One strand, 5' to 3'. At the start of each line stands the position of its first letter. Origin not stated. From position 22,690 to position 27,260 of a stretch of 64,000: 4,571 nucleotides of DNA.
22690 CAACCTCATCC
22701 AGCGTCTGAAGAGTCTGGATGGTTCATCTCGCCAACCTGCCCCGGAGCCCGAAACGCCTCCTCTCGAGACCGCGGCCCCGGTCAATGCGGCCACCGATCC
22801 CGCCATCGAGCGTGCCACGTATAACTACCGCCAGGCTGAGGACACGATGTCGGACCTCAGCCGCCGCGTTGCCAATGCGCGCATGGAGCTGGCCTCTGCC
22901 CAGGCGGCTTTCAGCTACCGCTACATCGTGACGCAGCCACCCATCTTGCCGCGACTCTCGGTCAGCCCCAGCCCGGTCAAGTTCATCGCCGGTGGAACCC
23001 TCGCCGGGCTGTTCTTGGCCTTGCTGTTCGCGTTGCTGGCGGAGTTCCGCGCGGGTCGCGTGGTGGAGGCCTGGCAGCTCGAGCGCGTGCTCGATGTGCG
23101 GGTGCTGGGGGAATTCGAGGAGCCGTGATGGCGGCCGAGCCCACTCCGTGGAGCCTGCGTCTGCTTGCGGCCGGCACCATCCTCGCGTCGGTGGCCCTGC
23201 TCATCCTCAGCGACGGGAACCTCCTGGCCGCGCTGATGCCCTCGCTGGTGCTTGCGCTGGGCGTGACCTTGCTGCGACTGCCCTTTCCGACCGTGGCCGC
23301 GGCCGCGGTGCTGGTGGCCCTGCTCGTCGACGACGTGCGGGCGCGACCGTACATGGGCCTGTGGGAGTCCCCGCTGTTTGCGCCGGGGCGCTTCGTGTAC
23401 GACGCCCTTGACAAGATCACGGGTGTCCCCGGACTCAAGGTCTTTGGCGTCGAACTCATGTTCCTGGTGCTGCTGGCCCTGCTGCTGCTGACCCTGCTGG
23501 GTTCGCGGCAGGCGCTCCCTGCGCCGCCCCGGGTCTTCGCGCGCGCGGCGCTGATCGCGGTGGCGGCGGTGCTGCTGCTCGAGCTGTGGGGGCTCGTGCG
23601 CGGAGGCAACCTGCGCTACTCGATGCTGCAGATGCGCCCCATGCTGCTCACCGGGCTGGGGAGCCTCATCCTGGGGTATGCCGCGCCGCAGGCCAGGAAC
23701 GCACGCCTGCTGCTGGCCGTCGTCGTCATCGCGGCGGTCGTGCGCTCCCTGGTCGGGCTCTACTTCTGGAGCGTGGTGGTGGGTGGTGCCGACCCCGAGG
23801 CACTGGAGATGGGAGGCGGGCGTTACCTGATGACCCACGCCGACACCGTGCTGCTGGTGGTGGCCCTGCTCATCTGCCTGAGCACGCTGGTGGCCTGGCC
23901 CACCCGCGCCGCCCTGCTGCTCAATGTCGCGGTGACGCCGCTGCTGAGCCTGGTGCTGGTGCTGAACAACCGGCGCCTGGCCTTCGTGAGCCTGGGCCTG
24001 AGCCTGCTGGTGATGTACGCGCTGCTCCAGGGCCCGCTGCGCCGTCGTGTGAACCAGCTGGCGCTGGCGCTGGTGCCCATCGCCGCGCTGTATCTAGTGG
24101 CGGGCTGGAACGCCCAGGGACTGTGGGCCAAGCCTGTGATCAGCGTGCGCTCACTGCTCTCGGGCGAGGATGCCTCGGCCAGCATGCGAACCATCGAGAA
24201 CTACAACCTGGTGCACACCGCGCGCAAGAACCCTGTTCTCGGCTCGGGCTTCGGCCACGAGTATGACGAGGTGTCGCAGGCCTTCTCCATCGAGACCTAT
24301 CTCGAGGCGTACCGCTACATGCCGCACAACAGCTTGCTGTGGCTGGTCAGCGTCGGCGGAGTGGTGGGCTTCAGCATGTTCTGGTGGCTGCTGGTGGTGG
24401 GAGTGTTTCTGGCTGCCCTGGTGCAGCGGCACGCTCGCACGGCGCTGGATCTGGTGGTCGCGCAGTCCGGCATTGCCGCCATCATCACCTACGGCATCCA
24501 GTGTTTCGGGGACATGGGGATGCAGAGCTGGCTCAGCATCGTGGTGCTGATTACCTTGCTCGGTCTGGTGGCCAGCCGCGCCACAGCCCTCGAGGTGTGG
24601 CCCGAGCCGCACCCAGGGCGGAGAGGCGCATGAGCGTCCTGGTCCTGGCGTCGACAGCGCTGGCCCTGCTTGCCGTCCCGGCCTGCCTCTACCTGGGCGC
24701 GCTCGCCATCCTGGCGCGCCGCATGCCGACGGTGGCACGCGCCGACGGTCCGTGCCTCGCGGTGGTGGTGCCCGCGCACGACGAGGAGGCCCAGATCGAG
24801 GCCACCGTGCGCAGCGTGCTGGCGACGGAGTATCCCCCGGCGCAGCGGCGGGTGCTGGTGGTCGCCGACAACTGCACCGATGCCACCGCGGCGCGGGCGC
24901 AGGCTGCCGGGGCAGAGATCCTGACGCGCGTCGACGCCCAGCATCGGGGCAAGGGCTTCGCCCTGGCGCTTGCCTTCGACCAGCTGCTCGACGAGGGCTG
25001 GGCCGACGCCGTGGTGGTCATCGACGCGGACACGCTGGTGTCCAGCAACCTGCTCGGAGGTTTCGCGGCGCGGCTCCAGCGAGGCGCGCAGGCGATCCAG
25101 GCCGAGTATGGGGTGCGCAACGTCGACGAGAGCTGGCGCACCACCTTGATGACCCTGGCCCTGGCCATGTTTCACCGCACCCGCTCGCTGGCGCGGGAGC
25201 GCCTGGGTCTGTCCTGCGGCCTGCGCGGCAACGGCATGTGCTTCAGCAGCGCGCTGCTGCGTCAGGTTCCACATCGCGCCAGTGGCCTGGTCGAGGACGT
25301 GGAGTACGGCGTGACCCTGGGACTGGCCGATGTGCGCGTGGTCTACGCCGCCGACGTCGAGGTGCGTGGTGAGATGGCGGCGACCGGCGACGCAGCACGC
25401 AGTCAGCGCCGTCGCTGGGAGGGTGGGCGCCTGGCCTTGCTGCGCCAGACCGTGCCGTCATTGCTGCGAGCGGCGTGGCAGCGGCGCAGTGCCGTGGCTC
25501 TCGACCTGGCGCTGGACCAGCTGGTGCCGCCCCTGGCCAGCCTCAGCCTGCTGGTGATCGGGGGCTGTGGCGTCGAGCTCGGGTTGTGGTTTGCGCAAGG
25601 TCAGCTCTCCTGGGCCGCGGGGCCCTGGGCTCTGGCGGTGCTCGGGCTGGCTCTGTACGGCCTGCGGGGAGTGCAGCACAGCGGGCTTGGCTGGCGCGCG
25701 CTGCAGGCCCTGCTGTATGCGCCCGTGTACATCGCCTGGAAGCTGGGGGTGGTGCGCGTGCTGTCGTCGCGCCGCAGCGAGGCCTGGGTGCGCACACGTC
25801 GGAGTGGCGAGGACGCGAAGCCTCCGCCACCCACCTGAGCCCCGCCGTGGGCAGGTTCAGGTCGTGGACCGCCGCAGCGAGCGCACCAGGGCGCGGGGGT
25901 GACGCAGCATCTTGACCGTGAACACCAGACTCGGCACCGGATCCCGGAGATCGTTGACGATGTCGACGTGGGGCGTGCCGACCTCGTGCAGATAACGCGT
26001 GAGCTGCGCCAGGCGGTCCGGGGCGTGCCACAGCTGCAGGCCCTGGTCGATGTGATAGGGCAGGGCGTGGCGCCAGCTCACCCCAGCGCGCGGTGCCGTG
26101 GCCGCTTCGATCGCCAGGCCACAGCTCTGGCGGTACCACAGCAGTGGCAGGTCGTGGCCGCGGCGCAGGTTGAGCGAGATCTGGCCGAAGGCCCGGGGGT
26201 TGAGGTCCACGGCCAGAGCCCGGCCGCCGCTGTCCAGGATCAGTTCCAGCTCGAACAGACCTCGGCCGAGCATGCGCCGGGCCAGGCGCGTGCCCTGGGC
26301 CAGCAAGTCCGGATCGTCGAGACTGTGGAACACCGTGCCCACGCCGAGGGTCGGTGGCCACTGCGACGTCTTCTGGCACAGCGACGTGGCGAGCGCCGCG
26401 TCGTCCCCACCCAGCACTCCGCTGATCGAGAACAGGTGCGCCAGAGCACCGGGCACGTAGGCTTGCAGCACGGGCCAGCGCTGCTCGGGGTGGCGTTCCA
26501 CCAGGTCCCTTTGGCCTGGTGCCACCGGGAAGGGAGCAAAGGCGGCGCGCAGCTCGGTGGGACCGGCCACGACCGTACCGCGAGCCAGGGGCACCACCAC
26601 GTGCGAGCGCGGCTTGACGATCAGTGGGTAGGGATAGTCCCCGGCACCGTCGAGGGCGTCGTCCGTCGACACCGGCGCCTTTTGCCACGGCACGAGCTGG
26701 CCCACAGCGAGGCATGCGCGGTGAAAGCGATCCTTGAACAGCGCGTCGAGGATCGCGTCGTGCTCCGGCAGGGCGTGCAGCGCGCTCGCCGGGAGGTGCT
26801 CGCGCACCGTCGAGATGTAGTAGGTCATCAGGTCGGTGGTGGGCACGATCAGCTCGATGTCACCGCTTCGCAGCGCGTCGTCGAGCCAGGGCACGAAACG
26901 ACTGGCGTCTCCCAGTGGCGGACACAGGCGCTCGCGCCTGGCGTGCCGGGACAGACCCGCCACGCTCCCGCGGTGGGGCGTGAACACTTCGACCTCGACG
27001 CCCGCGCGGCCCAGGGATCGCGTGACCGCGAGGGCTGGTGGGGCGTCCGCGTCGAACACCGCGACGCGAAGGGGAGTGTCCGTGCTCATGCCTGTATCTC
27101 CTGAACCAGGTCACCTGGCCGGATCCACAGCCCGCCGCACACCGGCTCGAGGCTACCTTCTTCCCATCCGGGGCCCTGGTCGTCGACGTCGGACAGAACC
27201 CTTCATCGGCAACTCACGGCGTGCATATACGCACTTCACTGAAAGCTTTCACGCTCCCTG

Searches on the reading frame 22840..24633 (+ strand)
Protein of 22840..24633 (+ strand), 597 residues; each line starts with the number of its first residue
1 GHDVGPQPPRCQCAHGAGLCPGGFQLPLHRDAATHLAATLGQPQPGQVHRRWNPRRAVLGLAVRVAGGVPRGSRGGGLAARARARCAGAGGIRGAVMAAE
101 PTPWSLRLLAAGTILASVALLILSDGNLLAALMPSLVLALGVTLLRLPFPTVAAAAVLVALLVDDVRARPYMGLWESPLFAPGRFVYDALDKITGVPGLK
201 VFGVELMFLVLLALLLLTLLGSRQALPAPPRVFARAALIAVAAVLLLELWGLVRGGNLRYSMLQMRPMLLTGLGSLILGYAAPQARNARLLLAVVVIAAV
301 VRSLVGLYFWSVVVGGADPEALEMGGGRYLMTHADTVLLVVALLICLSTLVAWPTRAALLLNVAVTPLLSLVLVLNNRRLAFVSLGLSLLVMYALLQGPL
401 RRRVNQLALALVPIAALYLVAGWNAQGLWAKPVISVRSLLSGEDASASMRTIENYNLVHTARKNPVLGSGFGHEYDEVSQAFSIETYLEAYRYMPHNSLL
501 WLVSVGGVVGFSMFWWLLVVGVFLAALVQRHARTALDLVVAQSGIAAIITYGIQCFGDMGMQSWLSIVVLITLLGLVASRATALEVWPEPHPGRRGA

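Call 6: search_protein_families(library=pfam, proteins=[window:22840-24633:+], max_evalue=0.01)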
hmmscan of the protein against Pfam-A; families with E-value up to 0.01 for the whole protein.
window:22840-24633:+ (597 aa): 1 family
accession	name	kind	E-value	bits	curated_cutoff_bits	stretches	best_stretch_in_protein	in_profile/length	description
PF04932.20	Wzy_C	-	1.8e-12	47.7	31.7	1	368-514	5-148/149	O-Antigen ligase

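Call 41: search_protein_families(library=ncbifam, proteins=[window:22840-24633:+], max_evalue=0.00001)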
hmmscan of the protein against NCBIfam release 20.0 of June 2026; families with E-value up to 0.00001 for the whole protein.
window:22840-24633:+ (597 aa): 1 family
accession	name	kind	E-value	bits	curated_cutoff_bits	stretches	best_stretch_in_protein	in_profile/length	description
NF041870.1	Wzy_EPS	equivalog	2.3e-83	280.5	670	1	109-587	10-485/486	exopolysaccharide repeat unit polymerase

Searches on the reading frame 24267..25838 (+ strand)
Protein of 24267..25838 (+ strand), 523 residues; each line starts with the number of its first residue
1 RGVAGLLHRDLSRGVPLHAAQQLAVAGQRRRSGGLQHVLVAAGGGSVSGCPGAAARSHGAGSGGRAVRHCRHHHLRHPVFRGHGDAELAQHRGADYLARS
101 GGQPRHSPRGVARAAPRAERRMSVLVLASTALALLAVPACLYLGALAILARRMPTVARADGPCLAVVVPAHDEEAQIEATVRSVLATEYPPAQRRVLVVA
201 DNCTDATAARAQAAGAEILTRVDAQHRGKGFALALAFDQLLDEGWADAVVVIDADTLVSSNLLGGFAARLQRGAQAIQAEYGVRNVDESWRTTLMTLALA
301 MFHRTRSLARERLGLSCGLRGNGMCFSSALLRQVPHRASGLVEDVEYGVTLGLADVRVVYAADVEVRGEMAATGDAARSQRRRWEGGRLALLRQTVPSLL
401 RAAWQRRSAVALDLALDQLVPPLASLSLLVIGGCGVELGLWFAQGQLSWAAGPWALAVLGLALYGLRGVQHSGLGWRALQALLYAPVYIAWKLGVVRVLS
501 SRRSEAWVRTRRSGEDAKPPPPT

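Call 10: search_protein_families(library=pfam, proteins=[window:24267-25838:+], max_evalue=0.001)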
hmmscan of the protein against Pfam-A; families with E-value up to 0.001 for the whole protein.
window:24267-25838:+ (523 aa): 3 families
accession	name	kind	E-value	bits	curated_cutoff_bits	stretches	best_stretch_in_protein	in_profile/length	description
PF13641.12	Glyco_tranf_2_3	-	1.4e-28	100.9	27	1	164-386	3-229/230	Glycosyltransferase like family 2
PF13632.12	Glyco_trans_2_3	-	6.7e-17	62.4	27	1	249-461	2-177/198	Glycosyl transferase family group 2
PF00535.33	Glycos_transf_2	-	3.8e-12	46.9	23.3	1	166-306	2-143/168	Glycosyl transferase family 2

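Call 41: search_protein_families(library=ncbifam, proteins=[window:24267-25838:+], max_evalue=0.00001)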
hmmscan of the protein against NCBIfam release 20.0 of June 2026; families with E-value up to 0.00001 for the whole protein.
window:24267-25838:+ (523 aa): 6 families
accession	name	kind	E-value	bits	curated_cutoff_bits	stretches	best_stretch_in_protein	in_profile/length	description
NF041865.1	EpsU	equivalog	2e-125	418.9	700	1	132-515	7-393/394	exopolysaccharide biosynthesis GT2 family glycosyltransferase EpsU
NF053846.1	glyco_with_XrtP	equivalog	3.2e-11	42.6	520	1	148-515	27-440/440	XrtP-associated glycosyltransferase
TIGR03937.1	PgaC_IcaA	equivalog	1.3e-10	40.9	422.3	1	153-395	36-278/407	poly-beta-1,6-N-acetyl-D-glucosamine synthase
TIGR03469.1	HpnB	hypoth_equivalog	2.6e-09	36.6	379.25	1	151-272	32-162/386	hopene-associated glycosyltransferase HpnB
NF010496.0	PRK13915.1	equivalog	3.6e-09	36.1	262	1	162-257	31-128/307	glucosyl-3-phosphoglycerate synthase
TIGR04182.1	glyco_TIGR04182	equivalog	3.1e-07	30.1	325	1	165-259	3-86/293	S-layer glycoprotein N-glycosyltransferase AglJ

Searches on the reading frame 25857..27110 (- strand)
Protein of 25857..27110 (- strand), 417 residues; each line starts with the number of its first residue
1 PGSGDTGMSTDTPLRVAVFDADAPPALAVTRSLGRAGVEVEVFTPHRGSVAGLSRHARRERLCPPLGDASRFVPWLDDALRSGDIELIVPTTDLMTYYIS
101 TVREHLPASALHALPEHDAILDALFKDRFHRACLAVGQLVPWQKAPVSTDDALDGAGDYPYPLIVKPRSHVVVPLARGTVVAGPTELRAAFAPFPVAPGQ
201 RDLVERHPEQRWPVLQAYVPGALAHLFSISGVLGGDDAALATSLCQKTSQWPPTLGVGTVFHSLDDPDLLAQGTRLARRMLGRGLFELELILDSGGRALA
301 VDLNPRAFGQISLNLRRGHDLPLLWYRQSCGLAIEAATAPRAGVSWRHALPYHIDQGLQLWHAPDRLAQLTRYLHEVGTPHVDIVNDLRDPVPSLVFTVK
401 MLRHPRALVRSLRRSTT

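Call 10: search_protein_families(library=pfam, proteins=[window:25857-27110:-], max_evalue=0.001)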
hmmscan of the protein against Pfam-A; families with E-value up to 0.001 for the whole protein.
window:25857-27110:- (417 aa): 0 families

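Call 41: search_protein_families(library=ncbifam, proteins=[window:25857-27110:-], max_evalue=0.00001)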
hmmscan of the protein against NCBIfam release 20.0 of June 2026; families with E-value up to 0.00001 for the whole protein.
window:25857-27110:- (417 aa): 1 family
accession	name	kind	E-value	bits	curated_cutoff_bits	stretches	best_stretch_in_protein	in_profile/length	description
NF005315.0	PRK06849.1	equivalog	3.1e-07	29.8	406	1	12-313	3-282/389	hypothetical protein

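Call 60: search_protein_families(library=pfam, proteins=[window:25857-27110:-], max_evalue=10)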
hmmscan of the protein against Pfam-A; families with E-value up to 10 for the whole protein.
window:25857-27110:- (417 aa): 2 families
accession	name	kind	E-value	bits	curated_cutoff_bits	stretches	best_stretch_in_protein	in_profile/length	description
PF13439.12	Glyco_transf_4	-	0.086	13.3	28.5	1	29-86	11-74/170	Glycosyltransferase Family 4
PF12595.13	iRhom1-2_N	-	0.2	11.6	25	1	156-203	46-94/189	Inactive rhomboid proteins 1/2, N-terminal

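Call 86: search_solved_structures(query=window:25860-27110:-, max_evalue=1)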
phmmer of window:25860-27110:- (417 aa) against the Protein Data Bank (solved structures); distinct sequences matched with E-value up to 1: 5.
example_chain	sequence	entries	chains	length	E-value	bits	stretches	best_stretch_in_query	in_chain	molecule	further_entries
4yc6_A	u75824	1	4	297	0.28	13.4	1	277-385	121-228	Cyclin-dependent kinase 1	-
4y72_A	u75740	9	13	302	0.29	13.4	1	277-385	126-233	Cyclin-dependent kinase 1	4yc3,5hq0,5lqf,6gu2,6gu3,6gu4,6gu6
9skq_A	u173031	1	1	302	0.29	13.4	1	277-385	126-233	Cyclin-dependent kinase 1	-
11gy_A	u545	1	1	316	0.32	13.3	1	277-385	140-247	Cyclin-dependent kinase 1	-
7nj0_B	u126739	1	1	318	0.32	13.2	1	277-385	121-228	Cyclin-dependent kinase 1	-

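Call 89: search_solved_structures(query=A3, max_evalue=1)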
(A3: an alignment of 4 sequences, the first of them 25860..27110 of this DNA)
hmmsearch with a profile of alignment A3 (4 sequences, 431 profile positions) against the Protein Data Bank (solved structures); distinct sequences matched with E-value up to 1: 20.
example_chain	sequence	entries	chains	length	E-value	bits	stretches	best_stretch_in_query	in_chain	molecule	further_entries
1bxr_A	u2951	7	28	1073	5.7e-06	28.4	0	267-334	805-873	CARBAMOYL-PHOSPHATE SYNTHASE | CARBAMOYL PHOSPHATE SYNTHETASE: LARGE SUBUNIT | CARBAMOYL PHOSPHATE SYNTHETASE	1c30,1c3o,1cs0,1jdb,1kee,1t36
1ce8_A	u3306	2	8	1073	5.7e-06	28.4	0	267-334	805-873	PROTEIN (CARBAMOYL-PHOSPHATE SYNTHASE) | carbamoyl phosphate synthetase large chain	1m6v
1a9x_A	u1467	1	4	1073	3.7e-05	25.7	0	267-334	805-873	CARBAMOYL PHOSPHATE SYNTHETASE (LARGE CHAIN)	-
4rcn_A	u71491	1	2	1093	0.0035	19.2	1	266-322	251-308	long-chain acyl-CoA carboxylase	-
2c00_A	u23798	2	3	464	0.015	17.1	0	267-308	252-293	BIOTIN CARBOXYLASE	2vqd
6khr_A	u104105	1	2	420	0.082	14.7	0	132-209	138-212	Formate-dependent phosphoribosylglycinamide formyltransferase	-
8wzu_A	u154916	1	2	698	0.16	13.8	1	132-198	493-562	4-hydroxybutyrate--CoA ligase [ADP-forming]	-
9yx0_D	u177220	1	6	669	0.25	13.1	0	113-169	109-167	biotin carboxylase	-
4xyl_B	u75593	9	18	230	0.32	12.8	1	136-221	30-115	beta subunit of Acyl-CoA synthetase (NDP forming) | Uncharacterized protein | beta subunit of acetyl-CoA synthetase (NDP forming)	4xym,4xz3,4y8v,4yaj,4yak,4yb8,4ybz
5vyw_A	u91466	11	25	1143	0.39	12.5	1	264-308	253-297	Pyruvate carboxylase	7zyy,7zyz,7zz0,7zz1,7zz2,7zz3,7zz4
5vz0_A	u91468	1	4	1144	0.39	12.5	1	264-308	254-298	Pyruvate carboxylase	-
5vyz_A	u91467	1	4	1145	0.39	12.5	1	264-308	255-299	Pyruvate carboxylase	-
8evy_B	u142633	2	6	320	0.43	12.3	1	125-169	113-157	D-alanine--D-alanine ligase B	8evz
2pn1_A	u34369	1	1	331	0.57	12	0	57-188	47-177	Carbamoylphosphate synthase large subunit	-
4mv1_A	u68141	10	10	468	0.57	11.9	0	112-310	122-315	Biotin carboxylase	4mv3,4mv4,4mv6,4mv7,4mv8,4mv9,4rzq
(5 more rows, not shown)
